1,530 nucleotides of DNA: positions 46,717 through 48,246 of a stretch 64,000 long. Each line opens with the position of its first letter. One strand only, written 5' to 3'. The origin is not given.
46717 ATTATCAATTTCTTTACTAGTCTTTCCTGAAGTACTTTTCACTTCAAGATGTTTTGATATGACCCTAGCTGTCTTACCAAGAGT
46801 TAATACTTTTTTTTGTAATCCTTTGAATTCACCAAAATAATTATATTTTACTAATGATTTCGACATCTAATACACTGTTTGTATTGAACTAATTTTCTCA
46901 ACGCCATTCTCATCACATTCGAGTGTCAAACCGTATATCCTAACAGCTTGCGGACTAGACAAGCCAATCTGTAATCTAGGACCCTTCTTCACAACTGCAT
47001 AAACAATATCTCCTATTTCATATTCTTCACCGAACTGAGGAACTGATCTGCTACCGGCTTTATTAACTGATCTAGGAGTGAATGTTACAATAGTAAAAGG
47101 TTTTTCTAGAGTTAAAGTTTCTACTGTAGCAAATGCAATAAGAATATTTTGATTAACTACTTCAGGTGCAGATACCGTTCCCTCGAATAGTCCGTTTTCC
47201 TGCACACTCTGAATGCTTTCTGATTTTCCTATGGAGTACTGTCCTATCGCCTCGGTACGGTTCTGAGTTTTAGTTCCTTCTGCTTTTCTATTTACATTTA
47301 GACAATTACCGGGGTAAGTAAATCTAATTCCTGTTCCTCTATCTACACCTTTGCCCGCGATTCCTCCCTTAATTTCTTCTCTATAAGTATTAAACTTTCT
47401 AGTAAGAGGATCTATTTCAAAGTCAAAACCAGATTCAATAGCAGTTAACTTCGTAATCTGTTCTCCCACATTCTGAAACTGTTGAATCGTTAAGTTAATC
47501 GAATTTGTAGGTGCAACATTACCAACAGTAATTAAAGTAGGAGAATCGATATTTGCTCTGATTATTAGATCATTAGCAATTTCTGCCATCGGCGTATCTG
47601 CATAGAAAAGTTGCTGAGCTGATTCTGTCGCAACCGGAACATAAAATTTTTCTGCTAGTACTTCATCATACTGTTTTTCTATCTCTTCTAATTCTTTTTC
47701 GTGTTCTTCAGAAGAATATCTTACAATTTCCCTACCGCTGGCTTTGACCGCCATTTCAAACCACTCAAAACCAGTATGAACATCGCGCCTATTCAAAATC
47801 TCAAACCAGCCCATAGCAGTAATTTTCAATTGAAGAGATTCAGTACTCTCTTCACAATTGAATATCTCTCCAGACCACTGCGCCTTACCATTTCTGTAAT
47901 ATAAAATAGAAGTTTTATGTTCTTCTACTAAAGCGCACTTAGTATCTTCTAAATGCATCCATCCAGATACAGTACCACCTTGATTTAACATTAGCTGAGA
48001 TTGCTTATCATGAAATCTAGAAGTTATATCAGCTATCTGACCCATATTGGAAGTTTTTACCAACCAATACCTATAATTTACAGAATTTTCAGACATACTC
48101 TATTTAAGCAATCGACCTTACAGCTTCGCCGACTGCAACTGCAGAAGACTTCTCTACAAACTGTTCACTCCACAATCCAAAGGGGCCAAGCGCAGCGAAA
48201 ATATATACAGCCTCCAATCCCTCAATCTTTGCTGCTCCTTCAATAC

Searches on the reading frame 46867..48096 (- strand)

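Call 73: search_protein_families(library=phrogs, proteins=[window:46867-48096:-], max_evalue=0.00001)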
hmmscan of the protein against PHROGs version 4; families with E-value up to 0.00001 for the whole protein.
window:46867-48096:- (409 aa): 1 family
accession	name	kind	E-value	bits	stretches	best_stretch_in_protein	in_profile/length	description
phrog_1885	-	tail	1e-06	28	1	38-324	44-300/1033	minor tail protein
